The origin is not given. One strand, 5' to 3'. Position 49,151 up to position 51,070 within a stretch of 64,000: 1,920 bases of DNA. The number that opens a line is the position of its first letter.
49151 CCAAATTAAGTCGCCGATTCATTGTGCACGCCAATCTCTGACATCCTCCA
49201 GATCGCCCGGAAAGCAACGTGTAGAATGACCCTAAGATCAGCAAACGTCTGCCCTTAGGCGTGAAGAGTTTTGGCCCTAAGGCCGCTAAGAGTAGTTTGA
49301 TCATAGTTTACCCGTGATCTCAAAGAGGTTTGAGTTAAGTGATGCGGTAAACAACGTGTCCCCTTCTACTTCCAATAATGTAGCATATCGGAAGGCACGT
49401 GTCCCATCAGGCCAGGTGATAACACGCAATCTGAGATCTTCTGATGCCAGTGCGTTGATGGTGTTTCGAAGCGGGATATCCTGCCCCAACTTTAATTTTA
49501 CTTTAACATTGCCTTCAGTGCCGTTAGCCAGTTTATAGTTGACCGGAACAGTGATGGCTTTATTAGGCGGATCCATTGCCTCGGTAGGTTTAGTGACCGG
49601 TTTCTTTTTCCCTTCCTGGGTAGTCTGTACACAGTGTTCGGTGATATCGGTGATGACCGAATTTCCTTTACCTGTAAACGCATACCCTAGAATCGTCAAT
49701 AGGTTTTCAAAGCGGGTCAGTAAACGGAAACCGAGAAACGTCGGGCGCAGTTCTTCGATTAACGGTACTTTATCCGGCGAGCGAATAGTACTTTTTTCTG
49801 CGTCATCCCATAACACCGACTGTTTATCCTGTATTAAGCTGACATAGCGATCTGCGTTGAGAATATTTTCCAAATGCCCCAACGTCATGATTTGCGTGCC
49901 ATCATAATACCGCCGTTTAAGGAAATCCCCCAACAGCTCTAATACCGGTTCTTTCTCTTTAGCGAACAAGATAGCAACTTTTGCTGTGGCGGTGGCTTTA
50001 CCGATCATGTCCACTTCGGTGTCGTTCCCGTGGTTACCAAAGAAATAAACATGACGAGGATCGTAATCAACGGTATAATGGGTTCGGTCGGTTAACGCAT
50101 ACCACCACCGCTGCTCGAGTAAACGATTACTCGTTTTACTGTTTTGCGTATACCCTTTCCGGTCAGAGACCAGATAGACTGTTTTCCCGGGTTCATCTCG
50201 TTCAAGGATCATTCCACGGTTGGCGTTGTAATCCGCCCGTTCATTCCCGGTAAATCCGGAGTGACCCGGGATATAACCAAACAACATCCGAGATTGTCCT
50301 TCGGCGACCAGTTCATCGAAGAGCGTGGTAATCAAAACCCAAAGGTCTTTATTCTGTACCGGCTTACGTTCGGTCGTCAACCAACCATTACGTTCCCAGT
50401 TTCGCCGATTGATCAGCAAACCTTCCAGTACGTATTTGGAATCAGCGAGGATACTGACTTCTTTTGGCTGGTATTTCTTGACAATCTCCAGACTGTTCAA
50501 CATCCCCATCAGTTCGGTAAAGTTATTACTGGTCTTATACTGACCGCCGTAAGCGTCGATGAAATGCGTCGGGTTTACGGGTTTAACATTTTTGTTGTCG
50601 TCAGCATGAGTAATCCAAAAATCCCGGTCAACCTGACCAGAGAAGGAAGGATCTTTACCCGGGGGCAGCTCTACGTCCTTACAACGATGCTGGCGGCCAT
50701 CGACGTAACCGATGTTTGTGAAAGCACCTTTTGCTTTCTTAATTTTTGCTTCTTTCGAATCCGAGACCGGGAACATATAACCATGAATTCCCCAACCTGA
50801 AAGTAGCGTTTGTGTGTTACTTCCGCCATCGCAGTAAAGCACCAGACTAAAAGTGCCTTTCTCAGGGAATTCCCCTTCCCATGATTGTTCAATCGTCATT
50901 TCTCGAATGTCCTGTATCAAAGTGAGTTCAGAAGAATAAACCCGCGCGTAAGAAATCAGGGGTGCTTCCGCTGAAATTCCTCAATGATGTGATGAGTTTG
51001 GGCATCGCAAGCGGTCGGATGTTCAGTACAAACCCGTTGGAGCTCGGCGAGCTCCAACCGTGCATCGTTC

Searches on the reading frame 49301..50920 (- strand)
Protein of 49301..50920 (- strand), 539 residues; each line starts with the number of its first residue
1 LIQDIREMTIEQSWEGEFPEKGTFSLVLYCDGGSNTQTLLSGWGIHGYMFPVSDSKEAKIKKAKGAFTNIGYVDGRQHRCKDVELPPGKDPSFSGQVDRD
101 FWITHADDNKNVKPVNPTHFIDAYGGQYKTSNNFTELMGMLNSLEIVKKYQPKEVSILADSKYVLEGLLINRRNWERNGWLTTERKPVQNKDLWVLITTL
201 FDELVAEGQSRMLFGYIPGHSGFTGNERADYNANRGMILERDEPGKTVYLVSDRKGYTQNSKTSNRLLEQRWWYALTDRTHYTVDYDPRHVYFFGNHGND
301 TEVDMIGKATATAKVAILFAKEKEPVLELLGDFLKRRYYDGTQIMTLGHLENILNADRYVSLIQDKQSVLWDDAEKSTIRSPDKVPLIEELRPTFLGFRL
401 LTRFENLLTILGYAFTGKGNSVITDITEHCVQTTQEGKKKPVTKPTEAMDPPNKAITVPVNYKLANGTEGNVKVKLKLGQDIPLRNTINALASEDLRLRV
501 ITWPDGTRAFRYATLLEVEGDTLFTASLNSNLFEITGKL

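Call 10: search_protein_families(library=phrogs, proteins=[window:49301-50920:-], max_evalue=0.00001)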
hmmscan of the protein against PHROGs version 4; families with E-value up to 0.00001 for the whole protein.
window:49301-50920:- (539 aa): 2 families
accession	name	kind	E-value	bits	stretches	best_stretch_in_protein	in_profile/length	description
phrog_3265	-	DNA, RNA and nucleotide metabolism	5.3e-119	399.3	1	22-533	4-489/496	ribonuclease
phrog_531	-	DNA, RNA and nucleotide metabolism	5.4e-27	95.8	1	124-245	110-232/285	Rnase H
